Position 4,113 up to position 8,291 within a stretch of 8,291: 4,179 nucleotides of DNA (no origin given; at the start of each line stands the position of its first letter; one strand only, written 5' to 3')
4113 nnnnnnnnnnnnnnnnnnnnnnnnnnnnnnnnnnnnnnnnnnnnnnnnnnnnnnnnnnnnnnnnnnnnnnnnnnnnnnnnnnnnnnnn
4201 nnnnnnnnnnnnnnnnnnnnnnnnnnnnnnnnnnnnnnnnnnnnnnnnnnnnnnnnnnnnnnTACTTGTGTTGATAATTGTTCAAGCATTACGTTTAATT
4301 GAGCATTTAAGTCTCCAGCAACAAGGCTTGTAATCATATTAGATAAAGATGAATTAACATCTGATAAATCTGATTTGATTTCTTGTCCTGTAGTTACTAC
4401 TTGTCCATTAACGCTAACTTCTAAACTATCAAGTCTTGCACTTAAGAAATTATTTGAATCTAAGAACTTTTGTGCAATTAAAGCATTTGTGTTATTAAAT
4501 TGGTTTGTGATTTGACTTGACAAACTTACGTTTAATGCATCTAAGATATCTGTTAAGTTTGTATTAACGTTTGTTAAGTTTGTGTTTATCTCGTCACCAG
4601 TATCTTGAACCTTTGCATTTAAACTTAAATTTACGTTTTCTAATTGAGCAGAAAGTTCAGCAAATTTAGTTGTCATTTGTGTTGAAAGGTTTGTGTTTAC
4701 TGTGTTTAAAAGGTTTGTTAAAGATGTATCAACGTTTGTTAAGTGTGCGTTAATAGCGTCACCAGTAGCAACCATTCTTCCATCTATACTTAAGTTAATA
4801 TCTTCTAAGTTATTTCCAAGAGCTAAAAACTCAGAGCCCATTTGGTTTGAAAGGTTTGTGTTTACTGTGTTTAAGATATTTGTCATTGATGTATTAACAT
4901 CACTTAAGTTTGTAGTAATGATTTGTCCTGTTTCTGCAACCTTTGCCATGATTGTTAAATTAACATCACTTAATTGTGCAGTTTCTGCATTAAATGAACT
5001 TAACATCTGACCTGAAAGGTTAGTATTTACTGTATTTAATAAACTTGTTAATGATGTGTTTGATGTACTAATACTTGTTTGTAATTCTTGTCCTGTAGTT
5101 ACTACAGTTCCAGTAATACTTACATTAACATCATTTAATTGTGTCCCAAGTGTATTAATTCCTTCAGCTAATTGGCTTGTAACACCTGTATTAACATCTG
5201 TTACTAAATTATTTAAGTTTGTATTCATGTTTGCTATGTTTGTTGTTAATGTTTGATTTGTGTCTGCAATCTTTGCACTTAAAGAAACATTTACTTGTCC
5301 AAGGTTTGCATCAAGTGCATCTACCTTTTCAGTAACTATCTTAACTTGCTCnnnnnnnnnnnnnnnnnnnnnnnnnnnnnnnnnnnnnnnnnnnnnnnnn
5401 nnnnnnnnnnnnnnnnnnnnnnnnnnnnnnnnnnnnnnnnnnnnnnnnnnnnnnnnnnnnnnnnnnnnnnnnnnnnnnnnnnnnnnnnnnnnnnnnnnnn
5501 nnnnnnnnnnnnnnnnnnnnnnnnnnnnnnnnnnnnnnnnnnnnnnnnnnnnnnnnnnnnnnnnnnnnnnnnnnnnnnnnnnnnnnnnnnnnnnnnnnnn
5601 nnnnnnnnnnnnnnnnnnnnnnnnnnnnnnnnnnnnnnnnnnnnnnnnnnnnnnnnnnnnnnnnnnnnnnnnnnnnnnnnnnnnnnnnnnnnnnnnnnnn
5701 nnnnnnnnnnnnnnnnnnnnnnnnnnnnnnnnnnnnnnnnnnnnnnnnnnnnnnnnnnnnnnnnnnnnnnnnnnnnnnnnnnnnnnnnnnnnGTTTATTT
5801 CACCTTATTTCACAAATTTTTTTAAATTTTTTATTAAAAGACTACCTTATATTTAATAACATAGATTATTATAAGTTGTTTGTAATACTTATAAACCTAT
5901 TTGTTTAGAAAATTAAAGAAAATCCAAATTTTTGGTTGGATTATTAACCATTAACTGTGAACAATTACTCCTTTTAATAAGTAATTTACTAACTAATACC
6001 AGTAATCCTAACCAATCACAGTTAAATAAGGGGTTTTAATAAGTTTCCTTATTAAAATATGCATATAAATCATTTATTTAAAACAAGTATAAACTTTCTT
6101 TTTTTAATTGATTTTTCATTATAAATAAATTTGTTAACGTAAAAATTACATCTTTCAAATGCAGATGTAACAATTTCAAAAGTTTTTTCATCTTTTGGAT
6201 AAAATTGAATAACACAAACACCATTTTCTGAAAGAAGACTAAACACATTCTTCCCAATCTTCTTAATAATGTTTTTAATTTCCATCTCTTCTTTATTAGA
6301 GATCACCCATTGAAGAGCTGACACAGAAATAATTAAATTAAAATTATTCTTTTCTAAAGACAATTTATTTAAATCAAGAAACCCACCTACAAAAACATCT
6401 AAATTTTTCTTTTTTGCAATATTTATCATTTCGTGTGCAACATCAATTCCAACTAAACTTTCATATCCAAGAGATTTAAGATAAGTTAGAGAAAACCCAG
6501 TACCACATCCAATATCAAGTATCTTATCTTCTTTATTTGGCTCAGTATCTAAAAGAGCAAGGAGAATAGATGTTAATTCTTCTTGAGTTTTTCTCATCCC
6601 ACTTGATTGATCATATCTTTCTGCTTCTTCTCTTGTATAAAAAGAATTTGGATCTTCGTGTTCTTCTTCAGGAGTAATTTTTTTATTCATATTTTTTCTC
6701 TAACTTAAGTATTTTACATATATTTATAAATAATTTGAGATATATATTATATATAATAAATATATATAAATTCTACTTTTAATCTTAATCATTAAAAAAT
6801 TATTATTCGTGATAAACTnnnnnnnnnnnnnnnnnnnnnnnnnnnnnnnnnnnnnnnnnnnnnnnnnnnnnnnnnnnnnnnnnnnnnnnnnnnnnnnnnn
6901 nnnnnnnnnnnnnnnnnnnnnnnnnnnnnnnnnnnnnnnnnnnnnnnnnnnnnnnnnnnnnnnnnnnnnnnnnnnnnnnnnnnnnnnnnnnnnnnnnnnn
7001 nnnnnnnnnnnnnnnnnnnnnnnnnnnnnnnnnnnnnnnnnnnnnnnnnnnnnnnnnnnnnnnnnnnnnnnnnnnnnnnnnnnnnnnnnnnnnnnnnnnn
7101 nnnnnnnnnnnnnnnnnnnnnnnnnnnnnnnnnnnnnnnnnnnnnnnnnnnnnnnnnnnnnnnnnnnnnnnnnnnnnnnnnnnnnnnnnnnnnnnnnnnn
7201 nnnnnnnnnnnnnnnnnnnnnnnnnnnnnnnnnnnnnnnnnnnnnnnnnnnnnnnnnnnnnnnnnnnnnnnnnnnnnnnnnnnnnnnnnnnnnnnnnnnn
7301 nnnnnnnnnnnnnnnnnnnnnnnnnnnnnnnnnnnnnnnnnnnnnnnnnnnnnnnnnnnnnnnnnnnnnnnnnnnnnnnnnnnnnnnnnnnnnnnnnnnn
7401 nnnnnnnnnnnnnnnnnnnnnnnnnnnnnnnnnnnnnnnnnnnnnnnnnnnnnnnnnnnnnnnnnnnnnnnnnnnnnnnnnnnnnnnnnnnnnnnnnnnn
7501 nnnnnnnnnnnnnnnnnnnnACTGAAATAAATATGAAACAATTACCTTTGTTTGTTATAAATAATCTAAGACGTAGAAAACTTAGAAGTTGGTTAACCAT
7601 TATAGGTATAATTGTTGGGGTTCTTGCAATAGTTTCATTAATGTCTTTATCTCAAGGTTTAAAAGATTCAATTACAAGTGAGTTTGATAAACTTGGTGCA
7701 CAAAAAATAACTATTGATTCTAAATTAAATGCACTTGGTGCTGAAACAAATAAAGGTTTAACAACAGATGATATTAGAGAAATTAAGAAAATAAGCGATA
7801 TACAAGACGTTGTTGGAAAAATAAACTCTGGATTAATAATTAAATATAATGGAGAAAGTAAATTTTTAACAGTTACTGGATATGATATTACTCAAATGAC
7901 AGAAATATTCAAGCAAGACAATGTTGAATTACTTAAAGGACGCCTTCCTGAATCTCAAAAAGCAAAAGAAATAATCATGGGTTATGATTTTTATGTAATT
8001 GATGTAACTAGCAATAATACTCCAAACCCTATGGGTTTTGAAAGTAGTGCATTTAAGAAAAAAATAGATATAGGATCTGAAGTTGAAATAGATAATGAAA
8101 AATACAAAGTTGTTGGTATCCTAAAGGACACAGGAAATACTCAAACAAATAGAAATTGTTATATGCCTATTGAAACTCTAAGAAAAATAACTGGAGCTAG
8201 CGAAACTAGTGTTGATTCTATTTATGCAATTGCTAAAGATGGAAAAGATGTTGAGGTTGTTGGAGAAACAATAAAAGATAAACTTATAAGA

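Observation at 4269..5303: Six 55-aa tandem repeats saturated with position-conserved N-X-S/T sequons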

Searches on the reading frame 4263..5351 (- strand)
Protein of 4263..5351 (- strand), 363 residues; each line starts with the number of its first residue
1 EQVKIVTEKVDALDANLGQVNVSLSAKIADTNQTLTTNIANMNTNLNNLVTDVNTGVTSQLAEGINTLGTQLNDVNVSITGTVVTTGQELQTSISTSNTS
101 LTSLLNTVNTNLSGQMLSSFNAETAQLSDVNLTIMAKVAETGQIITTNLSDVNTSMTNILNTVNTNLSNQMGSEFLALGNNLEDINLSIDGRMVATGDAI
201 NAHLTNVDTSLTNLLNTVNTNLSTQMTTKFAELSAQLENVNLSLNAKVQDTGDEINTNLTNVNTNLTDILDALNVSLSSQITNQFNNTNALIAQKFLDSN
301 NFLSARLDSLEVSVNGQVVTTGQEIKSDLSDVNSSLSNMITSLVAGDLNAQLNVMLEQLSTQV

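Call 54: predict_structure(alignment_id=A2)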
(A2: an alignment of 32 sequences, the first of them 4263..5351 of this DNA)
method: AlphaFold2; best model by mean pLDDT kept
length: 363 residues; sequences in the alignment: 32
mean_pLDDT: 59.4   pTM: 0.41
mean pLDDT of the five models: 59.4, 55.6, 40.4, 38.8, 36.7
residues with pLDDT >= 90: 0; 70-90: 156; 50-70: 74; < 50: 133
segments of 3 or more residues with pLDDT < 50: 1-69, 302-363
pLDDT, mean of each block of 10 residues (from residue 1): 30 33 34 33 35 40 39 79 74 79 75 73 72 83 82 77 81 72 82 76 76 71 68 68 75 72 68 67 58 52 42 37 39 36 34 35 31
secondary structure, 60 per line:
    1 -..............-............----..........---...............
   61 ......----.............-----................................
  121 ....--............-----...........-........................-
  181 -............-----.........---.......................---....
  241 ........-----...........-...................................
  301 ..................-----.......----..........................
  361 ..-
elements in order: H2-15 E17-28 E33-42 H46-66 E71-83 E89-100 H101-124 E127-138 E144-154 H156-179 E182-193 E199-207 H211-233 E237-248 E254-264 H266-306 E307-318 E324-330 H335-362

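Call 57: fold_search(model_id=the predicted structure, library=pdb)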
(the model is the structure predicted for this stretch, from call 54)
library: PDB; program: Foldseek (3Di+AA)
matches with E <= 10: 592; with E <= 0.001: 0
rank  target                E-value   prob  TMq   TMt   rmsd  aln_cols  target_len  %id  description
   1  6xd4                  7.1e-02  0.08  0.09  0.07  24.0       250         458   12  CDC-like protein (released 2021-04-21)
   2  3cnz_B                1.1e-01  0.38  0.14  0.15   9.7       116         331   11  Structural dynamics of the microtubule binding and regulatory elements in the kinesin-like calmodulin binding protein (released 2008-06-17)
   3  8soe_B                1.6e-01  0.06  0.09  0.07  20.0       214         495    9  Phosphoinositide phosphate 3 kinase gamma bound with ADP and two Gbetagamma subunits in State 2 (released 2024-04-03)
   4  6q0v_C                1.8e-01  0.06  0.08  0.13  25.6       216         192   11  Structure of DDB1-DDA1-DCAF15 complex bound to tasisulam and RBM39 (released 2019-11-13)
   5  3cnz_A                2.2e-01  0.28  0.14  0.15  10.3       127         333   13  Structural dynamics of the microtubule binding and regulatory elements in the kinesin-like calmodulin binding protein (released 2008-06-17)
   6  8yue_A                2.3e-01  0.23  0.14  0.15   9.7       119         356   11  Crystal structure of the kinesin-14 motor protein from Drosophila melanogaster (released 2025-04-09)
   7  9sv8_B                2.3e-01  0.08  0.11  0.07  29.6       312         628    7  Herpes simplex virus 2 delta28-73 glycoprotein C ectodomain in complex with C3b (released 2025-12-10)
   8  4gkr_A                2.6e-01  0.25  0.15  0.17   8.2       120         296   10  Structure of the C-terminal motor domain of Kar3 from Candida glabrata (released 2012-10-03)
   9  8yy2_D                2.7e-01  0.23  0.14  0.14  11.1       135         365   11  Kinesin-14 in nucleotide-free state bound to 13 PF Microtubule (released 2025-10-08)
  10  4gkr_B                2.9e-01  0.23  0.15  0.16   7.9       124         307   11  Structure of the C-terminal motor domain of Kar3 from Candida glabrata (released 2012-10-03)
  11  9r2r_B                2.9e-01  0.06  0.09  0.14  15.7       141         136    6  De novo designed M7 protein fold (released 2025-05-14)
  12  7kru_B                2.9e-01  0.05  0.08  0.05  28.4       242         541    7  Stimulating state of a truncated Hsp70 DnaK fused with a substrate peptide (released 2021-09-15)
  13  9pr6_A                3.2e-01  0.30  0.10  0.13   7.9        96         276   10  Cryo-EM structure of the human inward-rectifier potassium 7.1 channel (Kir7.1) docked state (released 2026-02-25)
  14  9lc0_I                3.2e-01  0.04  0.11  0.04  36.6       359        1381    8  tail complex of mature phage N4 (released 2025-04-16)
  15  3sph                  3.4e-01  0.05  0.07  0.08  22.9       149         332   10  Inward rectifier potassium channel Kir2.2 I223L mutant in complex with PIP2 (released 2011-08-24)
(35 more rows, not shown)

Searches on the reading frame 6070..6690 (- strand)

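Call 8: search_protein_families(library=pfam, proteins=[window:6070-6690:-], max_evalue=0.1)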
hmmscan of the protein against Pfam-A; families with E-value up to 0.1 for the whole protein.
window:6070-6690:- (206 aa): 19 families
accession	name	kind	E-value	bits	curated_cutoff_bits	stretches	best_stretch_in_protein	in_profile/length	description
PF13649.12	Methyltransf_25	-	1.5e-12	48.5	27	1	57-134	1-81/97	Methyltransferase domain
PF13847.12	Methyltransf_31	-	3.1e-12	46.8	27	1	52-179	2-127/145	Methyltransferase domain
PF08241.18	Methyltransf_11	-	7.2e-12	46.2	21.2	1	58-134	1-77/95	Methyltransferase domain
PF13489.12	Methyltransf_23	-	1.8e-09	38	27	1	34-162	4-117/164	Methyltransferase domain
PF08242.18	Methyltransf_12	-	4.7e-08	34.1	30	1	58-158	1-97/98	Methyltransferase domain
PF03848.20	TehB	-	8.7e-07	29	20.4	1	53-142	30-121/193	Tellurite resistance protein TehB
PF05175.20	MTS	-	0.0001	22.5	23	1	40-122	20-104/170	Methyltransferase small domain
PF06325.19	PrmA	-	0.0001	22.4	22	1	40-97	148-204/296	Ribosomal protein L11 methyltransferase (PrmA)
PF01728.25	FtsJ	-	0.00014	22.3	24.1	1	49-183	15-156/181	FtsJ-like methyltransferase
PF03291.22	mRNA_G-N7_MeTrfase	-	0.00014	21.6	26.6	1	32-96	37-104/315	mRNA (guanine-N(7))-methyltransferase domain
PF07021.18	MetW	-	0.00017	21.7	21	1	55-134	15-93/193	Methionine biosynthesis protein MetW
PF01555.25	N6_N4_Mtase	-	0.00022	21.7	26.7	0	51-94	179-221/221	DNA methylase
PF01135.25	PCMT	-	0.0018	18.5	20.3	1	38-95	60-117/210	Protein-L-isoaspartate(D-aspartate) O-methyltransferase (PCMT)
PF10035.14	DUF2179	-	0.0039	17.4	22.8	1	127-151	21-45/55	Uncharacterized protein conserved in bacteria (DUF2179)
PF11599.14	AviRa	-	0.021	14.7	25.7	1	44-100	43-100/232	RRNA methyltransferase AviRa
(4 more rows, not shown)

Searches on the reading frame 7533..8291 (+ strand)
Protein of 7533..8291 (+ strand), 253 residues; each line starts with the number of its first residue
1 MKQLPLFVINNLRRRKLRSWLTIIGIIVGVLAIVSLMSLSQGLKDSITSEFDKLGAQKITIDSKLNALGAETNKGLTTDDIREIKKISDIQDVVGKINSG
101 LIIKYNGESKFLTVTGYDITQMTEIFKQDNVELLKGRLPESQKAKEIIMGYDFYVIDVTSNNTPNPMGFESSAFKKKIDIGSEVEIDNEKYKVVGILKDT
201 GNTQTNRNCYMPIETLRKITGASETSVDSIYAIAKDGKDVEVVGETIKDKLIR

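Call 8: search_protein_families(library=pfam, proteins=[window:7533-8291:+], max_evalue=0.1)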
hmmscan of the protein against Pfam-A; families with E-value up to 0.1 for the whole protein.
window:7533-8291:+ (253 aa): 4 families
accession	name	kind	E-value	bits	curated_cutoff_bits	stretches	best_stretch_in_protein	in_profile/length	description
PF12704.14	MacB_PCD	-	2e-26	94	27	1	19-249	1-206/207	MacB-like periplasmic core domain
PF04424.19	MINDY_DUB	-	0.0052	16.6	27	1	30-150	28-143/264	MINDY deubiquitinase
PF09378.16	HAS-barrel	-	0.034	14.7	25.2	1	166-227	12-73/90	HAS barrel domain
PF13800.11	Sigma_reg_N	-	0.078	13.7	26.3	0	12-44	4-37/91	Sigma factor regulator N-terminal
